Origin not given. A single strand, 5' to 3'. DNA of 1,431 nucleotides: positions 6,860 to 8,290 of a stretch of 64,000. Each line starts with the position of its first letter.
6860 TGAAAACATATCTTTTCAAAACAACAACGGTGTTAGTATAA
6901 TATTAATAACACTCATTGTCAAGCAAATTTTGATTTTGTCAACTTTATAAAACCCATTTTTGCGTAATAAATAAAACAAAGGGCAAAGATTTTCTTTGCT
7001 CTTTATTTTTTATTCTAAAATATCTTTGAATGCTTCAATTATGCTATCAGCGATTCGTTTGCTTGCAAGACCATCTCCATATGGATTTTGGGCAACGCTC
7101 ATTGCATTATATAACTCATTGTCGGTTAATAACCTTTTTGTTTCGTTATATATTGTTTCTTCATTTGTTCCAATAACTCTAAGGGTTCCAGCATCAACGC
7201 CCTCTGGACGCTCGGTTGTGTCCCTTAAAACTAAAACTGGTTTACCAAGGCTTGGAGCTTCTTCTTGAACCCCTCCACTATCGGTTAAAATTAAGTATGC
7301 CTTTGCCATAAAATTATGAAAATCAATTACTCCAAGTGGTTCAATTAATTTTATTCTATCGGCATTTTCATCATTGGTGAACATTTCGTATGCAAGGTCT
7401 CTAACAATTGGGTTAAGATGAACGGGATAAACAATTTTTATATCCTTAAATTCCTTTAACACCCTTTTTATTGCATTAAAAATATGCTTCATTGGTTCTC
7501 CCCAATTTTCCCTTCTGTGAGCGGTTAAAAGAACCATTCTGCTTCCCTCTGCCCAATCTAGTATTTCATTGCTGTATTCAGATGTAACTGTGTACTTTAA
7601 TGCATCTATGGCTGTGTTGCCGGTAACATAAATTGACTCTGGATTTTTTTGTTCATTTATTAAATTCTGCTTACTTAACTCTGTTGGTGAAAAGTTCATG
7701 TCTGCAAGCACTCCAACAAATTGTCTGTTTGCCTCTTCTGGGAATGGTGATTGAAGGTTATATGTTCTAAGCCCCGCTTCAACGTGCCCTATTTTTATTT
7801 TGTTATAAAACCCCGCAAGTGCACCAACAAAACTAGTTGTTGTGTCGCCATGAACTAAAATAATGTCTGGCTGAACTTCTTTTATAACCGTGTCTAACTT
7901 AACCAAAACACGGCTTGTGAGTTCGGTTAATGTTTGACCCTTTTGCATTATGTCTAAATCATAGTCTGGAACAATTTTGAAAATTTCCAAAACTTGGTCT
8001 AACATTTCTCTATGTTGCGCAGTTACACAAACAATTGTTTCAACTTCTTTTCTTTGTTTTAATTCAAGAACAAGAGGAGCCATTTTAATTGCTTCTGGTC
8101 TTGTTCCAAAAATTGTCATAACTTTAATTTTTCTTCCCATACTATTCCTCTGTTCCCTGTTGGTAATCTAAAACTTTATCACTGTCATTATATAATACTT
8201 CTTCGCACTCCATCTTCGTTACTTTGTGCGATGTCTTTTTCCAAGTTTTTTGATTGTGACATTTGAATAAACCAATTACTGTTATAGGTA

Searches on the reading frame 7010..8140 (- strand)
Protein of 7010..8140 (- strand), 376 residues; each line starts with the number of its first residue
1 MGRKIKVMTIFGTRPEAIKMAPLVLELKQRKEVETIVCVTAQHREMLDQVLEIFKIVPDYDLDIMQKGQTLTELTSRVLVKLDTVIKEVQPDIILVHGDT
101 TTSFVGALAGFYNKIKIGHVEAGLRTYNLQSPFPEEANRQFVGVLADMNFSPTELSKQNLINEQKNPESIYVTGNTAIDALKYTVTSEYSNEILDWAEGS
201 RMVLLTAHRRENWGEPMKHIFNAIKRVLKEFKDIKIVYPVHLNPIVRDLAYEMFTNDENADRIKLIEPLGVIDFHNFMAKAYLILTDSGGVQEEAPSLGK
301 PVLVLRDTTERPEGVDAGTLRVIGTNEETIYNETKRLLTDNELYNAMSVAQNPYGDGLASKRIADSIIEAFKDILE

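Call 26: find_encoding_contigs(protein=window:7010-8140:-, flank=4000, max_places=10)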
Protein window:7010-8140:- (376 aa): no gene with exactly this product is on record in the collection.

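Call 27: find_homologous_proteins(query=window:7010-8140:-, max_evalue=1e-100)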
Query window:7010-8140:- (376 aa): 7999 proteins with E <= 1e-100 among 8000 candidates; the best 120 are listed.
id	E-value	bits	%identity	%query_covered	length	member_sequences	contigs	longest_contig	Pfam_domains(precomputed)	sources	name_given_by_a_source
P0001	1.4e-245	832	100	100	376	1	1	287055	PF02350.26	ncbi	-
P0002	1.3e-243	825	99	100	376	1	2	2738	PF02350.26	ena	-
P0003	2.7e-221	752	89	100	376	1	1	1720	PF02350.26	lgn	-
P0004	8.7e-217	737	86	100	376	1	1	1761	PF02350.26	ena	-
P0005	8.0e-178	609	72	99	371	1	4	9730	PF02350.26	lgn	-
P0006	1.1e-177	608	72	99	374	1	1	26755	PF02350.26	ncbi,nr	ncbi:MAG: UDP-N-acetylglucosamine 2-epimerase (non-hydrolyzing) [Clostridia bacterium]|nr:UDP-N-acet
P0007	3.4e-175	600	73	98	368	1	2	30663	PF02350.26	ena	-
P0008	8.7e-175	599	71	98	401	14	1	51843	PF02350.26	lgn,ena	-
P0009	3.2e-173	594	70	98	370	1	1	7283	PF02350.26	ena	-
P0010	6.3e-173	593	72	98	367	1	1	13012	PF02350.26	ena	-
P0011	1.6e-172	591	71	98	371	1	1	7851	PF02350.26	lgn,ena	-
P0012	2.5e-172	591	71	98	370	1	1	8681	PF02350.26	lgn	-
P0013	2.8e-172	590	68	100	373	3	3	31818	PF02350.26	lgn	-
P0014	3.7e-172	590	70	98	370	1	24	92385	PF02350.26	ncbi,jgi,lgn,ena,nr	ncbi:MAG: UDP-N-acetylglucosamine 2-epimerase (non-hydrolyzing) [Lachnospiraceae bacterium]|nr:UDP-N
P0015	3.7e-172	590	69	98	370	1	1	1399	PF02350.26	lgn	-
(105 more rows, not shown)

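Call 28: find_encoding_contigs(protein=P0002, flank=3000, max_places=4)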
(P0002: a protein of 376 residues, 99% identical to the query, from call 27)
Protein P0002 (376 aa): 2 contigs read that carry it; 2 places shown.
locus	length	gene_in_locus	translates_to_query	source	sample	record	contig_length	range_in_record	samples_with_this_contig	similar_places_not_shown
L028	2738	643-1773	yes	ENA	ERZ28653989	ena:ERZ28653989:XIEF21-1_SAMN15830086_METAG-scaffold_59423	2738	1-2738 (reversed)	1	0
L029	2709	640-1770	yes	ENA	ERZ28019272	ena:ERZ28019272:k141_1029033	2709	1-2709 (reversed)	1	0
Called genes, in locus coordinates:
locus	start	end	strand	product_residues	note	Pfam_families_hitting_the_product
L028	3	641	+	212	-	?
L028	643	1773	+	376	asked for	PF02350:Epimerase_2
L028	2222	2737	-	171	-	?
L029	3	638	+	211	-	?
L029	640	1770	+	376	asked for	PF02350:Epimerase_2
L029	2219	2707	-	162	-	?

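Call 29: find_encoding_contigs(protein=P0003, flank=3000, max_places=4)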
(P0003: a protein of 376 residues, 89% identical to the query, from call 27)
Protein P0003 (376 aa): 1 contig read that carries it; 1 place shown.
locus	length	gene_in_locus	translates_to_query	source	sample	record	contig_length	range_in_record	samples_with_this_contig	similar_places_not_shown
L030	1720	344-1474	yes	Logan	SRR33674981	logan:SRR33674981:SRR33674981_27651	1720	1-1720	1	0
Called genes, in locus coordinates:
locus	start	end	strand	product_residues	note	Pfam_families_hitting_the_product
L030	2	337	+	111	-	?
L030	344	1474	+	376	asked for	PF02350:Epimerase_2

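Call 30: find_encoding_contigs(protein=P0004, flank=3000, max_places=4)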
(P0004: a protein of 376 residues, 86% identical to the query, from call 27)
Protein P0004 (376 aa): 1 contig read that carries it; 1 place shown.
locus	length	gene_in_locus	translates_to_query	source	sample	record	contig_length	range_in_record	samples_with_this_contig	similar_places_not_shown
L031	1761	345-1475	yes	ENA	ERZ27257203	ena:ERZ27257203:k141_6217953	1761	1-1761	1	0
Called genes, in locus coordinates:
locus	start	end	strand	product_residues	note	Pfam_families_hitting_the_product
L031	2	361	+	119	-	?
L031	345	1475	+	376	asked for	PF02350:Epimerase_2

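Call 34: find_encoding_contigs(protein=P0001, flank=1500, max_places=3)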
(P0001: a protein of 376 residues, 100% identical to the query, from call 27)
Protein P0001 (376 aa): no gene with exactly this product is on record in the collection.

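Call 47: find_encoding_contigs(protein=P0006, flank=3000, max_places=2)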
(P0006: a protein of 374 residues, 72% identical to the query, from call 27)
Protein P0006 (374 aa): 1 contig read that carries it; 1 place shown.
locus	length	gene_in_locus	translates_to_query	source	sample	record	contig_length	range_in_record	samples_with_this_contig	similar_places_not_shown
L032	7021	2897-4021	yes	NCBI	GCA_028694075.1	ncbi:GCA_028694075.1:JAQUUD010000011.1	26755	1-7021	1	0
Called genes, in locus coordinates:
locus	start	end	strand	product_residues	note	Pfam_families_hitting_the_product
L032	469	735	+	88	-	-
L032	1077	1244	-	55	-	-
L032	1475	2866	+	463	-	PF03452:Anp1 (weak), PF00535:Glycos_transf_2 (weak), PF13641:Glyco_tranf_2_3, PF13632:Glyco_trans_2_3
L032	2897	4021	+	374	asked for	PF02350:Epimerase_2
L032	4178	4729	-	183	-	-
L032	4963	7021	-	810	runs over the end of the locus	PF00270:DEAD (faint), PF09848:SLFN-g3_helicase (faint), PF13086:AAA_11, PF13245:AAA_19, PF13604:AAA_30 (weak), PF01443:Viral_helicase1 (faint), PF13087:AAA_12, PF10881:DUF2726 (weak)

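Call 48: find_encoding_contigs(protein=P0005, flank=3000, max_places=4)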
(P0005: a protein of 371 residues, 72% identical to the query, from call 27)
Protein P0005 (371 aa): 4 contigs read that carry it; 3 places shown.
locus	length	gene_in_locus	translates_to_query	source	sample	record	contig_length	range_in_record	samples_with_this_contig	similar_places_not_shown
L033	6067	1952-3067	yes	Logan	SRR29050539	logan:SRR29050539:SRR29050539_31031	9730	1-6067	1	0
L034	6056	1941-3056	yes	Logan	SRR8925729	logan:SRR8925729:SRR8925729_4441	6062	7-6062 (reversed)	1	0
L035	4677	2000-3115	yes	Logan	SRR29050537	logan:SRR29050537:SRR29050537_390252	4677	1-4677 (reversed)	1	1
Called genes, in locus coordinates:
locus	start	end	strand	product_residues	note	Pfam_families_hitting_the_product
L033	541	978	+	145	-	PF13641:Glyco_tranf_2_3 (weak), PF00535:Glycos_transf_2 (weak)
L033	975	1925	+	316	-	PF13632:Glyco_trans_2_3, PF13641:Glyco_tranf_2_3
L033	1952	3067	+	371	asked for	PF02350:Epimerase_2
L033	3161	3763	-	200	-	PF01121:CoaE, PF13189:Cytidylate_kin2, PF13238:AAA_18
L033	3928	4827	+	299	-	PF02811:PHP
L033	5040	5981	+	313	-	-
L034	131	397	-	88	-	-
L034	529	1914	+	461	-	PF00535:Glycos_transf_2, PF13641:Glyco_tranf_2_3, PF13632:Glyco_trans_2_3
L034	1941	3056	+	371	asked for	PF02350:Epimerase_2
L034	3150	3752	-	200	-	PF01121:CoaE, PF13189:Cytidylate_kin2, PF13238:AAA_18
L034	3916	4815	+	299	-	PF02811:PHP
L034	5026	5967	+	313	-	-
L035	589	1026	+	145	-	PF13641:Glyco_tranf_2_3 (weak), PF00535:Glycos_transf_2 (weak)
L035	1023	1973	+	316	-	PF13632:Glyco_trans_2_3, PF13641:Glyco_tranf_2_3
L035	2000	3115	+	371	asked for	PF02350:Epimerase_2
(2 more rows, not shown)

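Call 49: find_encoding_contigs(protein=P0007, flank=3000, max_places=2)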
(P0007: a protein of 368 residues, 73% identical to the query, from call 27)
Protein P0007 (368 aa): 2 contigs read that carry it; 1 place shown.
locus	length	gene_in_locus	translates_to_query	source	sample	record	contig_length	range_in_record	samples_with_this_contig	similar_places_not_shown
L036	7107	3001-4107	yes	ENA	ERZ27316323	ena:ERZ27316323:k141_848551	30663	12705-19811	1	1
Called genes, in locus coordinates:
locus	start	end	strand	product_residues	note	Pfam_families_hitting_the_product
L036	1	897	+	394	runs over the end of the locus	PF00155:Aminotran_1_2, PF00266:Aminotran_5, PF01212:Beta_elim_lyase, PF01041:DegT_DnrJ_EryC1 (weak), PF00282:Pyridoxal_deC (faint)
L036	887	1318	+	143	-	PF01592:NifU_N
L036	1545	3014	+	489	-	PF13641:Glyco_tranf_2_3, PF00535:Glycos_transf_2 (weak), PF13632:Glyco_trans_2_3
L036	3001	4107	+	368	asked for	PF02350:Epimerase_2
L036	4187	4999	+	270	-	PF01244:Peptidase_M19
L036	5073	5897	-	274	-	PF14808:TMEM164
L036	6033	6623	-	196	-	-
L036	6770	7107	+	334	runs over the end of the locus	-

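Call 58: search_protein_families(library=pfam, proteins=[L028:2222-2737:-], max_evalue=0.001)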
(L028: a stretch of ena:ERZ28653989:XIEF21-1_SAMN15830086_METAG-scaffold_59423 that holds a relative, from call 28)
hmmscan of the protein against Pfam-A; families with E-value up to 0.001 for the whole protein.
L028:2222-2737:- (171 aa): 2 families
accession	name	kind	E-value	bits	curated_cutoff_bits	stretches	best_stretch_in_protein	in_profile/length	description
PF21762.3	DEDDh_C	-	1.4e-05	25.7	27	1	14-99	97-184/188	DNA polymerase III subunit epsilon-like, C-terminal domain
PF00929.31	RNase_T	-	0.00013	23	24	1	8-97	76-161/164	Exonuclease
